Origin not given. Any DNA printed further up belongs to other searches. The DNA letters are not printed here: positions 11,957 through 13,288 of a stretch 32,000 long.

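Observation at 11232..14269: Translationally coupled speE / saccharopine-dehydrogenase-like / SET methyltransferase / TPR operon: three different primary-amine-modifying chemistries in one unit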

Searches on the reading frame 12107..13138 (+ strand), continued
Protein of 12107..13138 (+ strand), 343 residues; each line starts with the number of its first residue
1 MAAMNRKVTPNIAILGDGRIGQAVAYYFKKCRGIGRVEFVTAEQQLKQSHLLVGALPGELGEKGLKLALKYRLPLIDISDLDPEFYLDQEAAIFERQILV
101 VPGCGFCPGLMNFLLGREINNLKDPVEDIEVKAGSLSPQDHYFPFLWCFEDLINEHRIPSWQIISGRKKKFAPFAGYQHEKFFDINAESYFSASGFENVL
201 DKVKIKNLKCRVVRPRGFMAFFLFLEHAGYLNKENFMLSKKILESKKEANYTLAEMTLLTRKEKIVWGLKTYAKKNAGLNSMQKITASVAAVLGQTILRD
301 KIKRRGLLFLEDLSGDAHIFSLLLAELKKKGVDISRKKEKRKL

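Call 54: search_protein_families(library=ncbifam, proteins=[L002:4759-5109:+, L004:3623-4033:+, L004:5132-6004:+, L004:4018-5145:+], max_evalue=0.00001)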
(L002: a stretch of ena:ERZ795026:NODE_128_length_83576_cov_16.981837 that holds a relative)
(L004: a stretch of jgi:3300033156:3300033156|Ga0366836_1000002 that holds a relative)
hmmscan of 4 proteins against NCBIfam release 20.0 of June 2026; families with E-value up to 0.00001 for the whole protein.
L002:4759-5109:+ (116 aa): 1 family
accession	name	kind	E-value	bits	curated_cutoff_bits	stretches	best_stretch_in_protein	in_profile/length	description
TIGR03330.1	SAM_DCase_Bsu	equivalog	6.9e-36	123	75.65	1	9-114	5-112/112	adenosylmethionine decarboxylase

L004:3623-4033:+ (136 aa): 1 family
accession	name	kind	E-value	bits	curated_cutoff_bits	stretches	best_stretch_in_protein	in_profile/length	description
TIGR03330.1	SAM_DCase_Bsu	equivalog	1.2e-40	138.3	75.65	1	21-129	2-112/112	adenosylmethionine decarboxylase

L004:5132-6004:+ (290 aa): 6 families
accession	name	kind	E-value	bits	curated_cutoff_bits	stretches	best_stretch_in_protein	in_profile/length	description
NF002010.0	PRK00811.1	equivalog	1.3e-78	264.1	260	1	19-285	15-279/287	polyamine aminopropyltransferase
TIGR00417.1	speE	equivalog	1.7e-73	247.3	249.55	1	19-284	9-270/271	spermidine synthase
NF002956.0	PRK03612.1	equivalog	2e-34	118.9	472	1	27-258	241-478/522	polyamine aminopropyltransferase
NF002435.0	PRK01581.1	equivalog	1.5e-30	106.5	537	1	29-245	99-315/374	polyamine aminopropyltransferase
NF003380.0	PRK04457.1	equivalog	1.9e-14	53.3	304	1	66-270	54-245/265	polyamine aminopropyltransferase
NF001811.0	PRK00536.1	equivalog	9e-11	41.9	352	1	24-285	15-251/262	spermidine synthase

L004:4018-5145:+ (375 aa): 0 families

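Call 58: search_protein_families(library=pfam, proteins=[L049:8651-10618:+, L049:7755-8654:+, L049:10425-12140:+, L049:5234-6535:-, L050:8958-9998:+, L050:11051-12550:+, L050:7143-8912:-, L051:6261-7412:+, L051:7417-8400:+, L051:8578-9009:+], max_evalue=0.001)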
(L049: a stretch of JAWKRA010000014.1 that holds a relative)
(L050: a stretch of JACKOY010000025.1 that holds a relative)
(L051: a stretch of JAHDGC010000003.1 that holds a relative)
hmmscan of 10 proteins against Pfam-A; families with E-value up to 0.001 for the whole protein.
L049:8651-10618:+ (655 aa): 3 families
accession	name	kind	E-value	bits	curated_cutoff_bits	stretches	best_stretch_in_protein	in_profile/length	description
PF01564.23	Spermine_synth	-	6.4e-28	98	22.9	1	483-652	3-174/186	Spermine/spermidine synthase domain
PF17284.7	Spermine_synt_N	-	2.6e-05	24.5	22.1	1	450-478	25-53/53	Spermidine synthase tetramerisation domain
PF16653.10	Sacchrp_dh_C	-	0.00051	20.7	31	1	95-309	1-256/265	Saccharopine dehydrogenase C-terminal domain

L049:7755-8654:+ (299 aa): 4 families
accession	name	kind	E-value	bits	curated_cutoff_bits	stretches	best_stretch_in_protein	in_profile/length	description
PF01564.23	Spermine_synth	-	1.9e-43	148.7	22.9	1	79-255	2-179/186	Spermine/spermidine synthase domain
PF17284.7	Spermine_synt_N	-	2.5e-12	46.9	22.1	1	31-74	9-52/53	Spermidine synthase tetramerisation domain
PF13649.12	Methyltransf_25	-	1.2e-06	29.6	27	1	99-203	1-97/97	Methyltransferase domain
PF08242.18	Methyltransf_12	-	7.7e-05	23.8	30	1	100-204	1-97/98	Methyltransferase domain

L049:10425-12140:+ (571 aa): 8 families
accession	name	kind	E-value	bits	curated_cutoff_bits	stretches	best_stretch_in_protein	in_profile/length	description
PF00743.25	FMO-like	-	3.3e-22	79.1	22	1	75-409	4-332/532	Flavin-binding monooxygenase-like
PF13738.12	Pyr_redox_3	-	6.9e-14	52.2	30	1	76-274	1-200/305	Pyridine nucleotide-disulphide oxidoreductase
PF13434.12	Lys_Orn_oxgnase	-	2.1e-10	40.7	21.3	1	143-257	91-207/339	L-lysine 6-monooxygenase/L-ornithine 5-monooxygenase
PF13450.12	NAD_binding_8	-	8.9e-09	36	21.9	1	77-126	1-49/68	NAD(P)-binding Rossmann-like domain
PF07992.20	Pyr_redox_2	-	1.3e-08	35.1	26.1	1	75-272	3-176/291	Pyridine nucleotide-disulphide oxidoreductase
PF01266.30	DAO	-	4.5e-06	26.9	27.9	0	75-113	2-40/353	FAD dependent oxidoreductase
PF01593.30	Amino_oxidase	-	6.1e-05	22.9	19.8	1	82-123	1-41/443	Flavin containing amine oxidoreductase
PF05834.18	Lycopene_cycl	-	0.00016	21.4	23.4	0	75-108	2-36/380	Lycopene cyclase protein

L049:5234-6535:- (433 aa): 1 family
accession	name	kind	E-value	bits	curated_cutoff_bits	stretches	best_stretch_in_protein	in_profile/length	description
PF01564.23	Spermine_synth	-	6.6e-38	130.6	22.9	1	189-372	1-179/186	Spermine/spermidine synthase domain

L050:8958-9998:+ (346 aa): 2 families
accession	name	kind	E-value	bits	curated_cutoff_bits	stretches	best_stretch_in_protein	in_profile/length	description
PF01564.23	Spermine_synth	-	3.7e-44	150.9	22.9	1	129-308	1-182/186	Spermine/spermidine synthase domain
PF17284.7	Spermine_synt_N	-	3.5e-10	40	22.1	1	91-125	18-52/53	Spermidine synthase tetramerisation domain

L050:11051-12550:+ (499 aa): 3 families
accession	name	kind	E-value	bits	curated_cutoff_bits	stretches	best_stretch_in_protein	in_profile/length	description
PF00211.25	Guanylate_cyc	-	7.7e-22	78.2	21.9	1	304-476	5-179/183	Adenylate and Guanylate cyclase catalytic domain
PF00672.30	HAMP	-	8.3e-17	61.7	25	1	223-273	1-51/53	HAMP domain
PF02743.24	dCache_1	-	0.00016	21.8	45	1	139-197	93-157/240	Cache domain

L050:7143-8912:- (589 aa): 0 families

L051:6261-7412:+ (383 aa): 2 families
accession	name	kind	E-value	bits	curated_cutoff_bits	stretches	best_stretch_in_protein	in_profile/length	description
PF08495.15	FIST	-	2.2e-26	93.3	23.2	1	36-219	3-189/189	FIST N domain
PF10442.14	FIST_C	-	6.2e-16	59.2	28.5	1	222-361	2-131/131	FIST C domain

L051:7417-8400:+ (327 aa): 2 families
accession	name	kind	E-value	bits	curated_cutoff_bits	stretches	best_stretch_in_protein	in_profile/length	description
PF02518.31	HATPase_c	-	1.3e-24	87.3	26.4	1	205-309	5-108/111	Histidine kinase-, DNA gyrase B-, and HSP90-like ATPase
PF00512.31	HisKA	-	5.2e-12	46.1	26.9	1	91-157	2-65/66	His Kinase A (phospho-acceptor) domain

L051:8578-9009:+ (143 aa): 2 families
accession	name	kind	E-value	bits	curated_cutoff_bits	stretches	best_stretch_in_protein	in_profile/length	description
PF02675.21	AdoMet_dc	-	5.9e-34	117.1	25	1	31-135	1-107/107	S-adenosylmethionine decarboxylase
PF01536.21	SAM_decarbox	-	0.00061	19.4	22.2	1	63-138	223-302/343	Adenosylmethionine decarboxylase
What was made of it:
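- L049 carries an SDHL::Spermine_synth fusion (call 58).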

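Call 74: search_protein_families(library=pfam, proteins=[P0106, P0079, P0112], max_evalue=0.001)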
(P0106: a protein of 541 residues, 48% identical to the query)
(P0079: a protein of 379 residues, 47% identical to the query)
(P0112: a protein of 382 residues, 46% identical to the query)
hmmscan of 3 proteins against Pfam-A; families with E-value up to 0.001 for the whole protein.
P0106 (541 aa): 1 family
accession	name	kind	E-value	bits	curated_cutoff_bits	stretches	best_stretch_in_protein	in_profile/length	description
PF16653.10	Sacchrp_dh_C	-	3.7e-09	37.5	31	1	99-325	1-265/265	Saccharopine dehydrogenase C-terminal domain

P0079 (379 aa): 1 family
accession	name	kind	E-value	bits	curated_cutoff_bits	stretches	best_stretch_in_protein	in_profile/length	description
PF16653.10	Sacchrp_dh_C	-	5.1e-09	37.1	31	1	99-366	1-264/265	Saccharopine dehydrogenase C-terminal domain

P0112 (382 aa): 1 family
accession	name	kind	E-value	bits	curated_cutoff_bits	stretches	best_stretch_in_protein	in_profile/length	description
PF16653.10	Sacchrp_dh_C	-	1.8e-07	32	31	1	139-363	1-263/265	Saccharopine dehydrogenase C-terminal domain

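Call 76: search_protein_families(library=ncbifam, proteins=[L049:10425-12140:+], max_evalue=1e-8)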
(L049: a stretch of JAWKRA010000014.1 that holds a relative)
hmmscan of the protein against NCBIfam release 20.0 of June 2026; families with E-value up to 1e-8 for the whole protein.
L049:10425-12140:+ (571 aa): 4 families
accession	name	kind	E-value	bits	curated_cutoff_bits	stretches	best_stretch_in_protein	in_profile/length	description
NF045818.1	Neo-PentlctneDsynPtlE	equivalog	9.6e-58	195.7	1100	2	74-283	50-272/587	neopentalenolactone/pentalenolactone D synthase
NF040505.1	ArsO_flavin_mono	equivalog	7.3e-30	104.6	425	1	75-274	3-196/346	ArsO family NAD(P)H-dependent flavin-containing monooxygenase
NF058570.1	trimeth_mono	equivalog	3.1e-17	62.8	675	1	140-253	91-209/443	trimethylamine monooxygenase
TIGR04046.1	MSMEG_0569_nitr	hypoth_equivalog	1.2e-10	41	498.35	1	74-265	2-188/400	MSMEG_0569 family flavin-dependent oxidoreductase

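Call 86: search_solved_structures(query=A1, max_evalue=0.01, show_alignments=5)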
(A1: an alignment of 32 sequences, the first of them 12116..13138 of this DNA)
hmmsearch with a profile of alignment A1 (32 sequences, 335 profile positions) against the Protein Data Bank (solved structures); distinct sequences matched with E-value up to 0.01: 4.
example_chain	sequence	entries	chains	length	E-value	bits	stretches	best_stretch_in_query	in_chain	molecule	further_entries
3abi_A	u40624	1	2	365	5.9e-36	127.3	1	3-329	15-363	Putative uncharacterized protein PH1688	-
1e5l_A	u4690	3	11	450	2.5e-05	26.6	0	38-106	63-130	SACCHAROPINE REDUCTASE | Saccharopine dehydrogenase [NADP(+), L-glutamate-forming]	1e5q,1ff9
5l78_A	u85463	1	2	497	6e-05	25.4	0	41-120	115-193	Alpha-aminoadipic semialdehyde synthase, mitochondrial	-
5l76_A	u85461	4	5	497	6.8e-05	25.2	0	41-120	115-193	Alpha-aminoadipic semialdehyde synthase, mitochondrial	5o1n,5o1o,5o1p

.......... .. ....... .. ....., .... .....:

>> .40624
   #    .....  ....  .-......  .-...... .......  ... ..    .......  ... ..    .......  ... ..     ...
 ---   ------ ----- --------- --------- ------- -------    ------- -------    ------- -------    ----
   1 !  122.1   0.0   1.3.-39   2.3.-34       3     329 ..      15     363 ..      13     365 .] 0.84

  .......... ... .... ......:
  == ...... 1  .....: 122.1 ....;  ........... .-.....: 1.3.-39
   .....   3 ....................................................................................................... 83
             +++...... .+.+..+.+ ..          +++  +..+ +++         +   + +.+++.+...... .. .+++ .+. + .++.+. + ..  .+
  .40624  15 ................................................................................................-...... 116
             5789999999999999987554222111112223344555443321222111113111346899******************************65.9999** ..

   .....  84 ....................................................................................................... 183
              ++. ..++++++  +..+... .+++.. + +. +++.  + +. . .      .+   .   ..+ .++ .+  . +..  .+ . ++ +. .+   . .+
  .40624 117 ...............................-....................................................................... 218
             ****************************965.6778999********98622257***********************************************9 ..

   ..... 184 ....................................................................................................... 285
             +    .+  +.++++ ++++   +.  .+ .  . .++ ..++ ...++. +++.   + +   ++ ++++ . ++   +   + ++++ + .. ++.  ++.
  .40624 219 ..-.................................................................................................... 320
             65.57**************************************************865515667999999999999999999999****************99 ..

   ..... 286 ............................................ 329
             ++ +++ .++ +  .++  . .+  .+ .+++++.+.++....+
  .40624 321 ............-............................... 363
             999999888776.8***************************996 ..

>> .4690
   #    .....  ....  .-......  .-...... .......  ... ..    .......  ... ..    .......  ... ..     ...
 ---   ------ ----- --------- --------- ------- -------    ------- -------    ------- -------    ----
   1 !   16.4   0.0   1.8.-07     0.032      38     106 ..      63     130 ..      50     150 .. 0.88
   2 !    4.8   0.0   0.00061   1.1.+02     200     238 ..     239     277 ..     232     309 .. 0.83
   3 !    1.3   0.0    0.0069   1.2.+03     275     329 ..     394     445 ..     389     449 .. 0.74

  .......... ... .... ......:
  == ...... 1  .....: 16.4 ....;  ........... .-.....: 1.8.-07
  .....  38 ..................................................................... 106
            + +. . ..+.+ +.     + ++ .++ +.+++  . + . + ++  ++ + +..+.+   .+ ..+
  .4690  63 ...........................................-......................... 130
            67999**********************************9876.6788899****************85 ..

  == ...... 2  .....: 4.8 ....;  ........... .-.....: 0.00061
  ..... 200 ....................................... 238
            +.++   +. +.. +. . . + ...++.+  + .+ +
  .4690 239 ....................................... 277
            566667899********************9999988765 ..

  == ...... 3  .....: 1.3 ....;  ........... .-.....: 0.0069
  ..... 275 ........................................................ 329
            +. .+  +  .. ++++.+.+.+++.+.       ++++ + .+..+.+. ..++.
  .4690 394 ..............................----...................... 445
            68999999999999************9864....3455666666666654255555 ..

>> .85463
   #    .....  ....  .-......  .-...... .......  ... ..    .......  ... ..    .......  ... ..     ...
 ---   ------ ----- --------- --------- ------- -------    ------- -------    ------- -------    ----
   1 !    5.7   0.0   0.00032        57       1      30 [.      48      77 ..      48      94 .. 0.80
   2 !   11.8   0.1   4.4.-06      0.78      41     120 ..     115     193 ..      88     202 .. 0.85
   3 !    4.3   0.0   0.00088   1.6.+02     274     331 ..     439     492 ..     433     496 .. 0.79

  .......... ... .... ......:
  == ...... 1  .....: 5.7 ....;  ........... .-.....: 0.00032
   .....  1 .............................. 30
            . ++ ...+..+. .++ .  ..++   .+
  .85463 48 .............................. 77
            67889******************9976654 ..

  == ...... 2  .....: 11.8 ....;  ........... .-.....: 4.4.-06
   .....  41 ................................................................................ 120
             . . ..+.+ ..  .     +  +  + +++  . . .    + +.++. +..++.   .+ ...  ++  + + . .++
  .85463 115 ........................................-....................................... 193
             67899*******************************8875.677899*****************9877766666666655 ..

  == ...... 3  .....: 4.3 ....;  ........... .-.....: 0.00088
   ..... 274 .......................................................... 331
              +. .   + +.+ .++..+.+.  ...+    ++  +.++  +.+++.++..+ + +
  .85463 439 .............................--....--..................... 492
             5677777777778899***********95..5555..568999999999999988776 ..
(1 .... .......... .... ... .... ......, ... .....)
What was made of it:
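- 12116..13138 (+): SDHL: an NAD(P)-binding enzyme with the saccharopine-dehydrogenase fold, belonging to a new family (340 aa; an alternative in-frame ATG at 12107 gives 343 aa). ATGA overlap with the speE stop. The family profile reaches only 3ABI strongly (E 6e-36), and no CASDH at E<=0.01 (call 86).
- On Carboxy(nor)spermidine dehydrogenase: The profile of 32 SDHL sequences finds no CASDH chain at E<=0.01 (call 86).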
